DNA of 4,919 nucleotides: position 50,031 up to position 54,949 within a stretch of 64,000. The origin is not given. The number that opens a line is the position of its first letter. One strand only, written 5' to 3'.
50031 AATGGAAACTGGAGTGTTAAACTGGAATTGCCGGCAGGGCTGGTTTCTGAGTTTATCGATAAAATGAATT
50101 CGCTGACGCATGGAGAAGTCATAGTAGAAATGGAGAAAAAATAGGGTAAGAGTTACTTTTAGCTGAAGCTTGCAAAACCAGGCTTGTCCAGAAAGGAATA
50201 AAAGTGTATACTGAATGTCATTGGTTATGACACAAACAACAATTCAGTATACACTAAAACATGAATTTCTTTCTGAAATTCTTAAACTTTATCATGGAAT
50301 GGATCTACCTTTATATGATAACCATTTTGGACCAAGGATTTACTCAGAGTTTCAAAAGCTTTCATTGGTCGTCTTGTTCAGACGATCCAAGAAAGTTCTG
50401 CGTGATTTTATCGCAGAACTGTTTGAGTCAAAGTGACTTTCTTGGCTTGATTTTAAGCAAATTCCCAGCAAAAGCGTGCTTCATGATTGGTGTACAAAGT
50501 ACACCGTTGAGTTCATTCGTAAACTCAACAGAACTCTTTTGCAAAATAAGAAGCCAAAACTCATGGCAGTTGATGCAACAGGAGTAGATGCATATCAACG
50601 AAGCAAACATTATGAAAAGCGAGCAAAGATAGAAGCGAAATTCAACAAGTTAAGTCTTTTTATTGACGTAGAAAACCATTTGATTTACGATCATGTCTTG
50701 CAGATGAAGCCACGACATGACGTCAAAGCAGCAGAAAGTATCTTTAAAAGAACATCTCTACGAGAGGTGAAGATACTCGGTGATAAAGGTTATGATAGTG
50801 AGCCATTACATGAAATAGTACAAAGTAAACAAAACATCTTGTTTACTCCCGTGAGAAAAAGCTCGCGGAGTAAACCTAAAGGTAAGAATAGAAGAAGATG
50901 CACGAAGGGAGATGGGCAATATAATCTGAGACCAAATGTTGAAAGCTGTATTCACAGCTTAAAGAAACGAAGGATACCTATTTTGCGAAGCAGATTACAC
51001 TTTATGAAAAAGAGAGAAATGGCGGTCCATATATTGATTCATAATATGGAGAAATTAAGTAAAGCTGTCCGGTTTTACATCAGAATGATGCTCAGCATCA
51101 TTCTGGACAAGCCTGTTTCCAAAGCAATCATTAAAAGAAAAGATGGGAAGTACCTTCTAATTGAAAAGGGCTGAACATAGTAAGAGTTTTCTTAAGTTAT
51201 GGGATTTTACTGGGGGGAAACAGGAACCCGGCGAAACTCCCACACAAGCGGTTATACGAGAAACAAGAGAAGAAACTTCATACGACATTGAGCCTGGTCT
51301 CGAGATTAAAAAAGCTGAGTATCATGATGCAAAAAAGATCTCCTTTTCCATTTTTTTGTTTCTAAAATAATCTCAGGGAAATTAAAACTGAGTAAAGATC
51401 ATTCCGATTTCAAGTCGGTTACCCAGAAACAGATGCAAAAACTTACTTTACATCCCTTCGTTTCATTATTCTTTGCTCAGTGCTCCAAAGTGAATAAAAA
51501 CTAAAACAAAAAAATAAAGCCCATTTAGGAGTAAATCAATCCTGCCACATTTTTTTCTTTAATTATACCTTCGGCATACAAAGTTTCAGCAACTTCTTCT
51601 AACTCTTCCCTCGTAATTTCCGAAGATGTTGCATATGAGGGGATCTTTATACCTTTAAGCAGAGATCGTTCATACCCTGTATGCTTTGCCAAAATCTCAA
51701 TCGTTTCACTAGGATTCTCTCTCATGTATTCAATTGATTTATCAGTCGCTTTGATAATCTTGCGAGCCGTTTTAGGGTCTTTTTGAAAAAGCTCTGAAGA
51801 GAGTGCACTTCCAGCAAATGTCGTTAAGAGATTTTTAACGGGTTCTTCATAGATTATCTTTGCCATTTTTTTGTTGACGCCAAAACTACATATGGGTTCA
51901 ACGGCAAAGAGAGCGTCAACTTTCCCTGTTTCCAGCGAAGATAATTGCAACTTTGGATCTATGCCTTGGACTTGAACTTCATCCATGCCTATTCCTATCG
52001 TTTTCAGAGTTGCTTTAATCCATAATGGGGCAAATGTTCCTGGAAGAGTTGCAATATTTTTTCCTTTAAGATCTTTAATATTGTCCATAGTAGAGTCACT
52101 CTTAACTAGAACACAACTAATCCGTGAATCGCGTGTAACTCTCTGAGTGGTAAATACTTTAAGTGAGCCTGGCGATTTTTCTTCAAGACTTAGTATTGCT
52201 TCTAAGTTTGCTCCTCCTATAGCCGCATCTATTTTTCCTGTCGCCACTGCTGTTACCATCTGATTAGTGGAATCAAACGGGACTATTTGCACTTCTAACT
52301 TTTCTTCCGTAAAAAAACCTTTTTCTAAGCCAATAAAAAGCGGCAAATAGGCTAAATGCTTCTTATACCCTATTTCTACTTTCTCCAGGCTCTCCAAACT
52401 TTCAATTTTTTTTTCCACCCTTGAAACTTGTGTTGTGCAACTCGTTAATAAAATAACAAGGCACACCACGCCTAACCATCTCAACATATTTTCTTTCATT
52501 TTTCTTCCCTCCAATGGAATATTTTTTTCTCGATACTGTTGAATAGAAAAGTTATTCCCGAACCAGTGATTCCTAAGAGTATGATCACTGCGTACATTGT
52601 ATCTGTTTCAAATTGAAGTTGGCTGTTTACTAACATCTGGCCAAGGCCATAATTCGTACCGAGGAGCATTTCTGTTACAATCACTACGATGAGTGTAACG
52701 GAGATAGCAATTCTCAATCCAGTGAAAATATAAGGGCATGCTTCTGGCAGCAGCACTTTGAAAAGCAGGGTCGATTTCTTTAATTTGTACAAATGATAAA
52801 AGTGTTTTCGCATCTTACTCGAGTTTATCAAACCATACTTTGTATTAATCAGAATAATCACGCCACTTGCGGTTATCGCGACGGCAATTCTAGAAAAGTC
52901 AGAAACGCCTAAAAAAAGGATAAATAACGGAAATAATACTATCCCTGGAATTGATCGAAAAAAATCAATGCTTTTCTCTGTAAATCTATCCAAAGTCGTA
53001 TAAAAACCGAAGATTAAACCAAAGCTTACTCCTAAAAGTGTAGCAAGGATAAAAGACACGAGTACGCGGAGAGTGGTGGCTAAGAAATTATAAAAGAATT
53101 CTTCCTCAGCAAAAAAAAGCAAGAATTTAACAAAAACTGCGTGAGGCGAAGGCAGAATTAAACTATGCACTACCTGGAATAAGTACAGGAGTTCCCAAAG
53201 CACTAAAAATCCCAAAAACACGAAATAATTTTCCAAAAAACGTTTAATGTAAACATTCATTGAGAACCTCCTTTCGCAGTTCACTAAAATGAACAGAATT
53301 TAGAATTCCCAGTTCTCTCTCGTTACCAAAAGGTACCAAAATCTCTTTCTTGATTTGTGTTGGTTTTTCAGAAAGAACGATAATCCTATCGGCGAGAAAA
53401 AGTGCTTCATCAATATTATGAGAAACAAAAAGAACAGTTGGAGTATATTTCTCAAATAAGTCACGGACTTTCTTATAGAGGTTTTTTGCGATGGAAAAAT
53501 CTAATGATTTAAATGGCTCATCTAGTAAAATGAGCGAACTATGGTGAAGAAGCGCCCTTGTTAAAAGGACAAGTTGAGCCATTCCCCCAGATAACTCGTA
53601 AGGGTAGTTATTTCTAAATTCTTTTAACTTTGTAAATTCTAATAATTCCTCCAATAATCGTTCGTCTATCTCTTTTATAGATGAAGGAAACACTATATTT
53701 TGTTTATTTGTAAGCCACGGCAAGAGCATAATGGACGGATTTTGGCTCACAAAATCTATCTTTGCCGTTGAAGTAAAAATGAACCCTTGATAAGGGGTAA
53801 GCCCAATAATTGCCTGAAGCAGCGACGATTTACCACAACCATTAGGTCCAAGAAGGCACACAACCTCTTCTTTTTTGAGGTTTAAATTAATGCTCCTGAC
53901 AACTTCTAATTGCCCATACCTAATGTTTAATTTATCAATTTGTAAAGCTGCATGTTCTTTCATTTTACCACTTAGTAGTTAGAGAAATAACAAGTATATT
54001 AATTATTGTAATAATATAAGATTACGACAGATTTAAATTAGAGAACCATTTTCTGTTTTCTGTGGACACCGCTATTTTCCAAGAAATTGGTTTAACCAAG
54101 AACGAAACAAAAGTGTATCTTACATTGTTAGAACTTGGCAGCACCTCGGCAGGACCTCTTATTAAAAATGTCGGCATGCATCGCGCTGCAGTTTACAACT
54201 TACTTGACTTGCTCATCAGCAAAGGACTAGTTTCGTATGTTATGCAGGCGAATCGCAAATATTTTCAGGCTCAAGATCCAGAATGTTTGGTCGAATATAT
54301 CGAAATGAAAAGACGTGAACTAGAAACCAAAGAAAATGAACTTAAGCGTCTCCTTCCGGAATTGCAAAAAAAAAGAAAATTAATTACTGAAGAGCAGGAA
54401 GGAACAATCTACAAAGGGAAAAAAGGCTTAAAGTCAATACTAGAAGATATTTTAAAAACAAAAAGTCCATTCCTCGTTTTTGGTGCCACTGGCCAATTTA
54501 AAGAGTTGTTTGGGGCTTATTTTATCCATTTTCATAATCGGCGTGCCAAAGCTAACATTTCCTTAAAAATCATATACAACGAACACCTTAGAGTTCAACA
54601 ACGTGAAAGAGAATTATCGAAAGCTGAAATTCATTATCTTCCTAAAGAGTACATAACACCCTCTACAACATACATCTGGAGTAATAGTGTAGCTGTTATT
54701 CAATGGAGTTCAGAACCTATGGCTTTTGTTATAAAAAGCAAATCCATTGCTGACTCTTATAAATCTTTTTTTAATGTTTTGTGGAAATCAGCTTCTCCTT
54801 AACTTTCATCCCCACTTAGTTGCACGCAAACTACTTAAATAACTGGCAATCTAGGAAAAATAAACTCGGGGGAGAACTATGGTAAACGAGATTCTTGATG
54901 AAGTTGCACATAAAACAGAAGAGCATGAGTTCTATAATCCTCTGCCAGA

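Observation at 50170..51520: IS element with 15-bp terminal inverted repeats inserted exactly where the archaeal exosome genes normally follow sdo1; transposase carries an in-frame TGA; adjacent Nudix gene destroyed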

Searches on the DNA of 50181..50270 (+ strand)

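Call 73: build_rna_model(alignment_id=A3, structure=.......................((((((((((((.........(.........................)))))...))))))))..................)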
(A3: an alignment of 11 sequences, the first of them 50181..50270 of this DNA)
Model R1 built from alignment A3 (11 sequences, 104 columns); structure: as given.
model positions 90; base pairs 13; branch points 0; effective number of sequences 2.97; information 0.633 bits per position. Calibrated on 0.2 Mb of random sequence (short: E-values are rough).
structure used (alignment columns):
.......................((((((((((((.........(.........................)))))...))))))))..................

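Call 74: search_with_rna_model(model_id=R1, sources=[window, L007, L008, L009, L010, L011, L012, L013, L014, L015, L016, L017, L018, L019, L020, L021, L022, L023, L031, L032, L033, L034, L035, L036, L037, L038, L039, L040, L041, L042, L043, L044, L053], max_evalue=1, make_alignment=true)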
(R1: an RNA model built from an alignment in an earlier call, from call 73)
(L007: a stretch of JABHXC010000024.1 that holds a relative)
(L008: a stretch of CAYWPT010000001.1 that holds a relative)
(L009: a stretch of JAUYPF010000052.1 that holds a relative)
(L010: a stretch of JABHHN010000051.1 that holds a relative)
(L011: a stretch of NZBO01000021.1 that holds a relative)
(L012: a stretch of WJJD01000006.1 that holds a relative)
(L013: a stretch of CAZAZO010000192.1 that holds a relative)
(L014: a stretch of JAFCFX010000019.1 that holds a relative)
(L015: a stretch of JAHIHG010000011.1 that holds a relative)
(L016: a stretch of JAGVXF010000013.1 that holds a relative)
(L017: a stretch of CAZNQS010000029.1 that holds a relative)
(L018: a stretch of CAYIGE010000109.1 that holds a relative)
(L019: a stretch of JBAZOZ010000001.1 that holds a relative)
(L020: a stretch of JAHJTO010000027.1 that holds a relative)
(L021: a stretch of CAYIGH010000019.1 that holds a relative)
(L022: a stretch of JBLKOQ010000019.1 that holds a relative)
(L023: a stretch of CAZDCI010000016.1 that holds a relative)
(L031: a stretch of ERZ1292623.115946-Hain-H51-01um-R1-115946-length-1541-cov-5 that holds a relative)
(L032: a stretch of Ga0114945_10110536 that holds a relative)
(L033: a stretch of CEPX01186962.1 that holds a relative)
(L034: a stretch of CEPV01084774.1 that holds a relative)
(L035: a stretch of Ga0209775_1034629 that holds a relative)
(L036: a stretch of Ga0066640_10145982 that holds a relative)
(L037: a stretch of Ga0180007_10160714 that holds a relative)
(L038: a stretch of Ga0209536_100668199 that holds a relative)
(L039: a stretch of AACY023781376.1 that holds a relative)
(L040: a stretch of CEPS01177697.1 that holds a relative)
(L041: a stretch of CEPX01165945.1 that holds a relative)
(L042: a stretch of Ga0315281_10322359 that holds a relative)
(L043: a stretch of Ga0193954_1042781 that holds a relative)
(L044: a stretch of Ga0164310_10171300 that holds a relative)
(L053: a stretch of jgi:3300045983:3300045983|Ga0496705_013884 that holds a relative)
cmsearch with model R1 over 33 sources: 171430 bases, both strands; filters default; matches with E-value up to 1: 21.
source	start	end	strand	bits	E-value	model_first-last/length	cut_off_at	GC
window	50181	50270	+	102.9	2.3e-16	1-90/90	no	0.32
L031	238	327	+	102.7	2.5e-16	1-90/90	no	0.34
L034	497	586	+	98.2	1.7e-15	1-90/90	no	0.33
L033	133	222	+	96.8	3.1e-15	1-90/90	no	0.31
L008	2967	3056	+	96.2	3.9e-15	1-90/90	no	0.37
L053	206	295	+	95.5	5.2e-15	1-90/90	no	0.31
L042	145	234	+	90.8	3.8e-14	1-90/90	no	0.32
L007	464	552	+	86.5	2.3e-13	1-90/90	no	0.35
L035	23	111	+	86.5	2.3e-13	1-90/90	no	0.35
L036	194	286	+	86.3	2.6e-13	1-90/90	no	0.31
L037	514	605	+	80.8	2.6e-12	1-90/90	no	0.32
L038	6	96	+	77.8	9.3e-12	1-90/90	no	0.33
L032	172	270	+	70.4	2.1e-10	1-90/90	no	0.35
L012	2953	3050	+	58.3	3.4e-08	1-90/90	no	0.31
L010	2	100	+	39.2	0.00011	1-90/90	no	0.28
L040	31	123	+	36.3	0.00037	1-90/90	no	0.3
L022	2963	3053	+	32.4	0.0019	1-90/90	no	0.32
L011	15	82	+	30.1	0.005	24-90/90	no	0.31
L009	2951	3053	+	23.2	0.093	1-90/90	no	0.36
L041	157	243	+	22.1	0.15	1-90/90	no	0.34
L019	3879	3936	-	21.5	0.19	1-90/90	no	0.22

Alignment A5: 21 matches aligned to the model, 117 columns, each read 5' to 3' on its own strand. Consensus structure (alignment columns), stored with it:
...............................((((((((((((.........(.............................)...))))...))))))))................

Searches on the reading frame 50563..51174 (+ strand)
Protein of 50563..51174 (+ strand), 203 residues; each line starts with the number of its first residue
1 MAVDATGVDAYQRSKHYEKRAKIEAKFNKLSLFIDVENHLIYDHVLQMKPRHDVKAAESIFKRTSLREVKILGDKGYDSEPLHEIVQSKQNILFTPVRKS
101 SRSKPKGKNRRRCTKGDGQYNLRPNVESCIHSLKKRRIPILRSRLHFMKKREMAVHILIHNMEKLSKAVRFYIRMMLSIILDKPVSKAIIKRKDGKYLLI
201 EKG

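Call 77: find_encoding_contigs(protein=window:50563-51174:+, flank=3000, max_places=10)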
Protein window:50563-51174:+ (203 aa): 11 contigs read that carry it; 10 places shown.
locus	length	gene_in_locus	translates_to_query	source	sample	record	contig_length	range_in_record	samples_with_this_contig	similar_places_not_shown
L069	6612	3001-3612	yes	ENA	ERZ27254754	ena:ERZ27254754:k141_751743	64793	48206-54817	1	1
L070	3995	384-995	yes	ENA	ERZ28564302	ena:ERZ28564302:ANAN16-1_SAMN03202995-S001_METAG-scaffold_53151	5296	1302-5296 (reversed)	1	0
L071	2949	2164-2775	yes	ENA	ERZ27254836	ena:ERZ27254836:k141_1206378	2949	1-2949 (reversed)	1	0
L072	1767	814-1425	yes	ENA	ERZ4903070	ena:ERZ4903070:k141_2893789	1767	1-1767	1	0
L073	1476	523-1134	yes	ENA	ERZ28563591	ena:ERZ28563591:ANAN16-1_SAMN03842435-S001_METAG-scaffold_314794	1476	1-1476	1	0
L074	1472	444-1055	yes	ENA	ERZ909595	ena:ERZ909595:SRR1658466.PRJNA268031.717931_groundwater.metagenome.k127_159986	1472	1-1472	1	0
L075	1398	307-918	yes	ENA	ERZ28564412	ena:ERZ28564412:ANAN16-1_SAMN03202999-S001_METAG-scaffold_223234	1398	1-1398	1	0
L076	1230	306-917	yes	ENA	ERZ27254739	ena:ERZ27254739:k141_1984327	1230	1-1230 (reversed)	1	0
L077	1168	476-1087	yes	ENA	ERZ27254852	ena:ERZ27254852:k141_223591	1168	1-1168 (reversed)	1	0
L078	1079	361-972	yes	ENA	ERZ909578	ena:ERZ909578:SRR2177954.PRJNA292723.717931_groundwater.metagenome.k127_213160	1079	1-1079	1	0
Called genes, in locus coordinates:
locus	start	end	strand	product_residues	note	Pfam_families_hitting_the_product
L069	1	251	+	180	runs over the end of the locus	-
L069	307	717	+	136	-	PF21473:OB_Ssb-like (weak), PF01336:tRNA_anti-codon (weak)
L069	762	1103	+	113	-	PF01900:RNase_P_Rpp14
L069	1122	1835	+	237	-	PF10584:Proteasome_A_N, PF00227:Proteasome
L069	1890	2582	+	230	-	PF01172:SBDS_N, PF09377:SBDS_domain_II, PF20268:SBDS_C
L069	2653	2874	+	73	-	-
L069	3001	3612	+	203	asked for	PF01609:DDE_Tnp_1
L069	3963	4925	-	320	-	PF12974:Phosphonate-bd (faint), PF13379:NMT1_2, PF09084:NMT1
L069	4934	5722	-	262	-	PF00528:BPD_transp_1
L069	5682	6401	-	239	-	PF00005:ABC_tran, PF02463:SMC_N (faint), PF13304:AAA_21 (weak)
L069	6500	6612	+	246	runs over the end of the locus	PF01978:TrmB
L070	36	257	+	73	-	-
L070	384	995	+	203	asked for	PF01609:DDE_Tnp_1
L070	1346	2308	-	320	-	PF12974:Phosphonate-bd (faint), PF13379:NMT1_2, PF09084:NMT1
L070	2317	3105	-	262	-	PF00528:BPD_transp_1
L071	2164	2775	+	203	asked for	PF01609:DDE_Tnp_1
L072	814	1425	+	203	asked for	PF01609:DDE_Tnp_1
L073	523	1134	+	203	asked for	PF01609:DDE_Tnp_1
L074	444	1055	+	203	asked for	PF01609:DDE_Tnp_1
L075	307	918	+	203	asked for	PF01609:DDE_Tnp_1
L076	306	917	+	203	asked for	PF01609:DDE_Tnp_1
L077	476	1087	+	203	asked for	PF01609:DDE_Tnp_1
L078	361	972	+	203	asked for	PF01609:DDE_Tnp_1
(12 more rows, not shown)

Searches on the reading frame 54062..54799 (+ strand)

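Call 30: search_protein_families(library=pfam, max_evalue=0.1, proteins=[window:54062-54799:+])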
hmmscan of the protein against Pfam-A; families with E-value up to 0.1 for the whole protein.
window:54062-54799:+ (246 aa): 5 families
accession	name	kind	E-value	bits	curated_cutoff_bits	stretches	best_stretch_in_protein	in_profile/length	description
PF01978.25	TrmB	-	3.4e-12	46.5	25.6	1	7-74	2-68/68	Sugar-specific transcriptional regulator TrmB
PF08221.17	HTH_9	-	0.0059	17.1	23.4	1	17-60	17-60/62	RNA polymerase III subunit RPC82 helix-turn-helix domain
PF13730.12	HTH_36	-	0.0066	16.7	25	1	10-57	2-55/55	Helix-turn-helix domain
PF09339.16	HTH_IclR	-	0.027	14.7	22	0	33-59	24-50/52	IclR helix-turn-helix domain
PF02002.24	TFIIE_alpha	-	0.032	14.5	22.9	0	13-64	13-64/105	TFIIE alpha subunit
